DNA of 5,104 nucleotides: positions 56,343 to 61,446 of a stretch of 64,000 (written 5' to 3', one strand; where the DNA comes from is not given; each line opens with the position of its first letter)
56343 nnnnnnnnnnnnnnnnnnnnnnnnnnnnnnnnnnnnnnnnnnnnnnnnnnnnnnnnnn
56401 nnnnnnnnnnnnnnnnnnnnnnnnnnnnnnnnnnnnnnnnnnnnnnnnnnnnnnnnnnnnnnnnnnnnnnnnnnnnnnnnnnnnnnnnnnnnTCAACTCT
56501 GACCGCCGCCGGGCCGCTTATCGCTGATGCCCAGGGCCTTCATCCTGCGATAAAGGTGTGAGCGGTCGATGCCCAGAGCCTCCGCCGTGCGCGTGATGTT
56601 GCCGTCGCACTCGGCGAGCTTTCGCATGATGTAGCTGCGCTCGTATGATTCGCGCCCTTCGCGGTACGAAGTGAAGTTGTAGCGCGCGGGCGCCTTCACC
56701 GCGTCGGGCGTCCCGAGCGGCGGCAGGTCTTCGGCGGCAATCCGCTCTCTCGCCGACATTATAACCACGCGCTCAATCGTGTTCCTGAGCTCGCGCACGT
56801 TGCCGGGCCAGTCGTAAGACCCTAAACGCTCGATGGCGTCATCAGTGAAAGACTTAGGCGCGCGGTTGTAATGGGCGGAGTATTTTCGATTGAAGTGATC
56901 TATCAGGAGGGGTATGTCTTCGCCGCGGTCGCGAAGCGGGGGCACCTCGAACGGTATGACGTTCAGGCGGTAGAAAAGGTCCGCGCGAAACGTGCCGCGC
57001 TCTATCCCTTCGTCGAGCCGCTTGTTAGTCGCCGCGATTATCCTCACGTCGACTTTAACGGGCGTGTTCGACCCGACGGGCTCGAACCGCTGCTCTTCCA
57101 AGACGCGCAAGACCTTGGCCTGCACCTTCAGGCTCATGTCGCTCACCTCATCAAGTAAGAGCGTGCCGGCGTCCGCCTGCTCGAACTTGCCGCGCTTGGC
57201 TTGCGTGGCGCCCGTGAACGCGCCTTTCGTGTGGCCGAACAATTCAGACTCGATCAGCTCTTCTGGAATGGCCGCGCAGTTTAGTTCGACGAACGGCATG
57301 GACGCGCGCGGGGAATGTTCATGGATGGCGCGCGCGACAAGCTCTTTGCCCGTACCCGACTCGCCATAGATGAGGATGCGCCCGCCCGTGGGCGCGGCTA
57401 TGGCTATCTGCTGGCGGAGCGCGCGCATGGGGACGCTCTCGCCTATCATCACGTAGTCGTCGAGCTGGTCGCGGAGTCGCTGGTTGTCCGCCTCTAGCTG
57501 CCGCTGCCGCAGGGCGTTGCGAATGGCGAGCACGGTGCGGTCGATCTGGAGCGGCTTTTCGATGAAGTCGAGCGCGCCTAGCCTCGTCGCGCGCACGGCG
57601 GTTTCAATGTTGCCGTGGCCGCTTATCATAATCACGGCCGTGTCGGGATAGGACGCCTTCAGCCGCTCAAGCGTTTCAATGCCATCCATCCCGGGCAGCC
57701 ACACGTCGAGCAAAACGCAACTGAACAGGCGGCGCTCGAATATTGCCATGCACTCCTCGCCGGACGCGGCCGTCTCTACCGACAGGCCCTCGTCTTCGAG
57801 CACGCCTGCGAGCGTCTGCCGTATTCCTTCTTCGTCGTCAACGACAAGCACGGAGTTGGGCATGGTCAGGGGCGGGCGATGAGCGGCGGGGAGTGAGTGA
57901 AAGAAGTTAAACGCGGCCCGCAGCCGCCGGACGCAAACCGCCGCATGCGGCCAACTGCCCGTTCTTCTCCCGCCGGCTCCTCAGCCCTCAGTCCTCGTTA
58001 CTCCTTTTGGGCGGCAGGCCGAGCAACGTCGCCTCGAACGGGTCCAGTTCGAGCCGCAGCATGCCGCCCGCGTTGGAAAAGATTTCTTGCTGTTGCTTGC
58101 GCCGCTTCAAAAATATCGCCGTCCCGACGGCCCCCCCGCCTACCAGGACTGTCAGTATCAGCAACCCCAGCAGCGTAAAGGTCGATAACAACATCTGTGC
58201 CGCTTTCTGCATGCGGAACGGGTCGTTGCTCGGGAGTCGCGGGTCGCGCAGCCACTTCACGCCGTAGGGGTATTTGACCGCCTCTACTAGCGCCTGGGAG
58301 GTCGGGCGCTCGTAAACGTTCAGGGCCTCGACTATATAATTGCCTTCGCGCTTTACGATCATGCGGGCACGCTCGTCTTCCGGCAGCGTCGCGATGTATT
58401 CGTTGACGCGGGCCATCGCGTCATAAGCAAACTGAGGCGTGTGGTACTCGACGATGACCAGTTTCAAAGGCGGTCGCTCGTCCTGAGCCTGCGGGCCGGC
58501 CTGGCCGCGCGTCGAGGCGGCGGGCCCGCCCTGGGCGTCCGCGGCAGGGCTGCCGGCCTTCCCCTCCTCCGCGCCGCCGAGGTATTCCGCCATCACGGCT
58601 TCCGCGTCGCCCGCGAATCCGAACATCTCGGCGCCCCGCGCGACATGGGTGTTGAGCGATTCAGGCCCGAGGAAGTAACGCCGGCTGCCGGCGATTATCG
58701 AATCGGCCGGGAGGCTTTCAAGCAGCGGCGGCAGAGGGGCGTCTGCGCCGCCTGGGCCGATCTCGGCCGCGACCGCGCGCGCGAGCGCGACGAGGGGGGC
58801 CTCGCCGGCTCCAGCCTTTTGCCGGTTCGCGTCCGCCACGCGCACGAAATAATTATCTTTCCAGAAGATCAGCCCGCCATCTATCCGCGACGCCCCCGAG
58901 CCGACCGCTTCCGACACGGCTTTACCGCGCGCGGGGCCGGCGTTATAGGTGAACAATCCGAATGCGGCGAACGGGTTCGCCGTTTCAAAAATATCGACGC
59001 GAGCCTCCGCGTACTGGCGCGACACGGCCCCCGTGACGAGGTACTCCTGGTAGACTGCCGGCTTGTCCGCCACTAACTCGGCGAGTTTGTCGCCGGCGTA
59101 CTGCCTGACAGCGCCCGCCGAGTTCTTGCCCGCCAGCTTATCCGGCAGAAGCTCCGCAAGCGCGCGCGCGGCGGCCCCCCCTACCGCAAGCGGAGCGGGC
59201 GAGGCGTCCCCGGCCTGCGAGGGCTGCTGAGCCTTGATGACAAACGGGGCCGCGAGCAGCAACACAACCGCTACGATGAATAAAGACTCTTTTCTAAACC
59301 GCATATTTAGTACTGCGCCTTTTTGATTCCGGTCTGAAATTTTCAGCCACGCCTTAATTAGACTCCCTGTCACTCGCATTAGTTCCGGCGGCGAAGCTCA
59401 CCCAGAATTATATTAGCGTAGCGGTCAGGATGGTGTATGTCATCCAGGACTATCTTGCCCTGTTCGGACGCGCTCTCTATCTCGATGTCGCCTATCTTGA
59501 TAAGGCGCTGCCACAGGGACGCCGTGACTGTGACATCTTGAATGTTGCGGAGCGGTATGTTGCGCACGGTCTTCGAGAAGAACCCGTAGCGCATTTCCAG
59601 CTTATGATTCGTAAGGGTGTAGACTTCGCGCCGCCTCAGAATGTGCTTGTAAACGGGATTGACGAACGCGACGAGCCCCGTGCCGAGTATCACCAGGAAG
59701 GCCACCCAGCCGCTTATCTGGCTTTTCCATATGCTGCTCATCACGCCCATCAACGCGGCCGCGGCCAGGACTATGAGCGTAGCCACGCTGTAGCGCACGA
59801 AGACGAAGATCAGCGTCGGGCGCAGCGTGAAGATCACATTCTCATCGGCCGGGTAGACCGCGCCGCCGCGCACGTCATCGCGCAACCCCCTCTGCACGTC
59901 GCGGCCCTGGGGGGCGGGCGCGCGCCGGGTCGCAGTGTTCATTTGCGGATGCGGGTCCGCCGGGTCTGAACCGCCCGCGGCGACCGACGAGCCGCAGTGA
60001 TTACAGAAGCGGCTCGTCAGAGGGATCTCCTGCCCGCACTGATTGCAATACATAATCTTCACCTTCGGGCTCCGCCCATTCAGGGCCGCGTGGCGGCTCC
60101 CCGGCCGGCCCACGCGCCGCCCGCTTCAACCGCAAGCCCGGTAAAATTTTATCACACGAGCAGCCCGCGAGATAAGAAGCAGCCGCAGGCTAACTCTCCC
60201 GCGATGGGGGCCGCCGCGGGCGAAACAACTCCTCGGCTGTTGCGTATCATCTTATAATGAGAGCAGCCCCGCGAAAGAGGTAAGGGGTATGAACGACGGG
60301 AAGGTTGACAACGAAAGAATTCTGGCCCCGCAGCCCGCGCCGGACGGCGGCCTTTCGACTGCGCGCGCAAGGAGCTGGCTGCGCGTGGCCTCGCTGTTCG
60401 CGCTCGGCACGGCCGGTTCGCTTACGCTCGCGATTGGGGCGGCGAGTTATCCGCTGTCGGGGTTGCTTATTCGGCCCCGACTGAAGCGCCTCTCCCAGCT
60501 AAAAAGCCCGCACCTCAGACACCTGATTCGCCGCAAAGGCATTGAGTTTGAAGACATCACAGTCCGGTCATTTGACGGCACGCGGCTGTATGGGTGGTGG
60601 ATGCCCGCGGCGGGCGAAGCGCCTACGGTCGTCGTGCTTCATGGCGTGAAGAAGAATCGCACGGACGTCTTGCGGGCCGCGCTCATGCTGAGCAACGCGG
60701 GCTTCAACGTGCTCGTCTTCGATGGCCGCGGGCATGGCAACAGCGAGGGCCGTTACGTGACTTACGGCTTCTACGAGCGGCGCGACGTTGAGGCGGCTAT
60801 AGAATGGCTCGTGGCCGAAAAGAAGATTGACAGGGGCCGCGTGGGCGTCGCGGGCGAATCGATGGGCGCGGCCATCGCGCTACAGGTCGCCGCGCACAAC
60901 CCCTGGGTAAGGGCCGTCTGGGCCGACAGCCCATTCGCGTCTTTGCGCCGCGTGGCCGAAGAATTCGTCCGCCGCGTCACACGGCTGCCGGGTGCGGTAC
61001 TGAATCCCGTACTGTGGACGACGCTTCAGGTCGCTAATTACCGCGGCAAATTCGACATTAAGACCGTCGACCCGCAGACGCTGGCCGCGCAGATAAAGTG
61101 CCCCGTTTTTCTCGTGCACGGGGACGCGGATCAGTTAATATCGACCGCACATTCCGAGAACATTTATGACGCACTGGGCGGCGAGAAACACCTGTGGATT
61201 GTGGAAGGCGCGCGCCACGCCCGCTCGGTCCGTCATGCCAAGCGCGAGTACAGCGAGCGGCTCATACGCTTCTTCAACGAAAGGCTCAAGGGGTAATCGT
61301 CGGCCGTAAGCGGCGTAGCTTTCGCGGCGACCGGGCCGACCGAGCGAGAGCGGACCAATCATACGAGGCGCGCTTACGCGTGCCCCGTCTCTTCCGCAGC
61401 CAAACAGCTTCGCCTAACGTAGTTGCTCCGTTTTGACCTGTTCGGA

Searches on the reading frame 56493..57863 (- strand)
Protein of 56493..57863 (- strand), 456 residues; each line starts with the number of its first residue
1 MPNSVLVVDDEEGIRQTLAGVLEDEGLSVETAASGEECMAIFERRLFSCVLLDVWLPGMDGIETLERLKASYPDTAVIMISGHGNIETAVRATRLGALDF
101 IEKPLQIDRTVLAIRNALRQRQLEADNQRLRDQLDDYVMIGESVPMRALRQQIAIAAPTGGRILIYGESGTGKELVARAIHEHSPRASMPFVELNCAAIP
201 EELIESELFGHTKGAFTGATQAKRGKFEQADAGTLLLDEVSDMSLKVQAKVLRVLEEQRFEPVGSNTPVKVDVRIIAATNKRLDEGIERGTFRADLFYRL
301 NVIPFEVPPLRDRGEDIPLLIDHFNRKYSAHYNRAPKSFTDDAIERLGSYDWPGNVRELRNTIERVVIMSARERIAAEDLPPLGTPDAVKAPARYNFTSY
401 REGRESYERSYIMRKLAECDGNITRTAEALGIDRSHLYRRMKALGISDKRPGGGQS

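Call 12: search_protein_families(library=pfam, proteins=[window:56493-57863:-])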
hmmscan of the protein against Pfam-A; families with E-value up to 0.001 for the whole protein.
window:56493-57863:- (456 aa): 9 families
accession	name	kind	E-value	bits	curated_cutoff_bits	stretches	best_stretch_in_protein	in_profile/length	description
PF00158.32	Sigma54_activat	-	5.9e-70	234.7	20.2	1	139-305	1-167/168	Sigma-54 interaction domain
PF00072.30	Response_reg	-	6.5e-30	104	30.2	1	5-114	1-110/111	Response regulator receiver domain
PF25601.1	AAA_lid_14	-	1e-26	93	27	1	311-382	1-72/87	AAA+ ATPase lid domain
PF14532.12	Sigma54_activ_2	-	6.9e-19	68.9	25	1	140-310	1-138/138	Sigma-54 interaction domain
PF02954.25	HTH_8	-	6.2e-11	42.3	22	1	405-443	3-41/42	Bacterial regulatory protein, Fis family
PF07728.20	AAA_5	-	9.5e-09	35.8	22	1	163-282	2-124/139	AAA domain (dynein-related subfamily)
PF00004.35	AAA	-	1.3e-06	29.3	21.2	1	163-288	1-119/131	ATPase family associated with various cellular activities (AAA)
PF01078.27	Mg_chelatase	-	9.9e-06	25.5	20.3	1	150-261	12-136/207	Magnesium chelatase, subunit ChlI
PF13191.12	AAA_16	-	0.00014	22.9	32.6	1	148-199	11-63/167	AAA ATPase domain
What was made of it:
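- On Sigma-54-dependent, bEBP-activated promoter: It is not within this window, whose only bEBP (56493-57863) is of the receiver-domain type (call 12).
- The only bEBP here (56493-57863) has a receiver-domain sensor (call 12), so the activator of this particular promoter is unidentified.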

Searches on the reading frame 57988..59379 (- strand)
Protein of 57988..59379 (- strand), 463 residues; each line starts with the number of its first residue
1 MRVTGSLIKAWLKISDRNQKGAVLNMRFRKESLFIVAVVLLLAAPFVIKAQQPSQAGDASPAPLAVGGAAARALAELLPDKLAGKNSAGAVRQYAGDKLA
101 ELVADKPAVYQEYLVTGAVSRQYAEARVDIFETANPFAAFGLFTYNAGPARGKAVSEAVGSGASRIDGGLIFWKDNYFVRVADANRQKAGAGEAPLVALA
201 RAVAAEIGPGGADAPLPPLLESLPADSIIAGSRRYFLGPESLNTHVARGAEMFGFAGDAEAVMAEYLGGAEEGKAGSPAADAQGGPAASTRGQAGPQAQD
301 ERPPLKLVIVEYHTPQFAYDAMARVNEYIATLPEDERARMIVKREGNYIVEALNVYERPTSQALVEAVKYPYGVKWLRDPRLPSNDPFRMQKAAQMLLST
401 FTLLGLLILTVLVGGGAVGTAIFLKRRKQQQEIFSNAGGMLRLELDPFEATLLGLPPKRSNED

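Call 12: search_protein_families(library=pfam, proteins=[window:57988-59379:-])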
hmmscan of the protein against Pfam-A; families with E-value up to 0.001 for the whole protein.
window:57988-59379:- (463 aa): 1 family
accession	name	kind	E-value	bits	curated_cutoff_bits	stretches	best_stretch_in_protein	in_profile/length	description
PF20244.3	DUF6599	-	1.7e-20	73.8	27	1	85-272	4-177/186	Family of unknown function (DUF6599)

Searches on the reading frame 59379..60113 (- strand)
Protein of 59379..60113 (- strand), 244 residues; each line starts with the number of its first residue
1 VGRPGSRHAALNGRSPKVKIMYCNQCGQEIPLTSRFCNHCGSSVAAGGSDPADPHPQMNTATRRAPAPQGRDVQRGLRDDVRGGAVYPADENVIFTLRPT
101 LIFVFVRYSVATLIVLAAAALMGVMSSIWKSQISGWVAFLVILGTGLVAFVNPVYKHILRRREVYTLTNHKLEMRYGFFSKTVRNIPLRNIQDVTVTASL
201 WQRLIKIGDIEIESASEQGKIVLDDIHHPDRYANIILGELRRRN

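Call 12: search_protein_families(library=pfam, proteins=[window:59379-60113:-])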
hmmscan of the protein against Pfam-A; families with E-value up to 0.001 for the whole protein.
window:59379-60113:- (244 aa): 4 families
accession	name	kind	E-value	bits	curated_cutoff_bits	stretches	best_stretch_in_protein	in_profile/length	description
PF03703.20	bPH_2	-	3.4e-18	66.1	22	1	164-233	5-75/78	Bacterial PH domain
PF13240.11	Zn_Ribbon_1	-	3.4e-07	30.3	25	1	22-43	1-22/23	zinc-ribbon domain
PF12773.13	DZR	-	6.2e-05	23.5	27.3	1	23-45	1-23/45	Double zinc ribbon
PF06713.17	bPH_4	-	0.00016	22.1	22.9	1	165-203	3-38/74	Bacterial PH domain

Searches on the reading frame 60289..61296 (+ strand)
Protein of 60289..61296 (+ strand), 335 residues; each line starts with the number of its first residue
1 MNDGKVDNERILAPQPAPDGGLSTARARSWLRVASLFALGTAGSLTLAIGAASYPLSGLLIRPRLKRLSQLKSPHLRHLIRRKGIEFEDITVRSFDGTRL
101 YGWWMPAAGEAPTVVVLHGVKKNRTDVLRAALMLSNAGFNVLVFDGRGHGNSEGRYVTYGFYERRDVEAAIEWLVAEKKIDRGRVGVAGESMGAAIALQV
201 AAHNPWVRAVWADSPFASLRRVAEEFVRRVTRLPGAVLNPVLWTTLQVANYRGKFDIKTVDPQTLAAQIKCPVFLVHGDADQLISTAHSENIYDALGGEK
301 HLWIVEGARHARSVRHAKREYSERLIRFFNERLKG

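Call 59: search_protein_families(library=pfam, proteins=[window:60289-61296:+], max_evalue=0.00001)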
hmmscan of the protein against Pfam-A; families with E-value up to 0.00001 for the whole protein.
window:60289-61296:+ (335 aa): 9 families
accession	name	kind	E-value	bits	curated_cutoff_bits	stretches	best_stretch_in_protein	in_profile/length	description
PF12146.15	Hydrolase_4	-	7.2e-23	81.6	27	2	113-238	6-134/239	Serine aminopeptidase, S33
PF02129.25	Peptidase_S15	-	5.3e-21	75.9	23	1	103-221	9-134/262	X-Pro dipeptidyl-peptidase (S15 family)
PF00326.27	Peptidase_S9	-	2e-15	57.3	22.6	1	133-334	9-211/213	Prolyl oligopeptidase family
PF05448.18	AXE1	-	5.9e-15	55.3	21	1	83-319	52-312/321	Acetyl xylan esterase (AXE1)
PF00561.26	Abhydrolase_1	-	1.6e-13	51.3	25.8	1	112-223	1-113/245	alpha/beta hydrolase fold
PF01738.24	DLH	-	6.4e-11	42.7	21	0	111-210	13-124/217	Dienelactone hydrolase family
PF12697.13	Abhydrolase_6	-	9.7e-10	39.9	26.3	1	114-313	1-207/217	Alpha/beta hydrolase family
PF20434.5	BD-FAE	-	1.9e-07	31.2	26.8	0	257-296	176-215/215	BD-FAE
PF08840.17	BAAT_C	-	4.6e-06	27.3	20.9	1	168-290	7-133/210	BAAT / Acyl-CoA thioester hydrolase C terminal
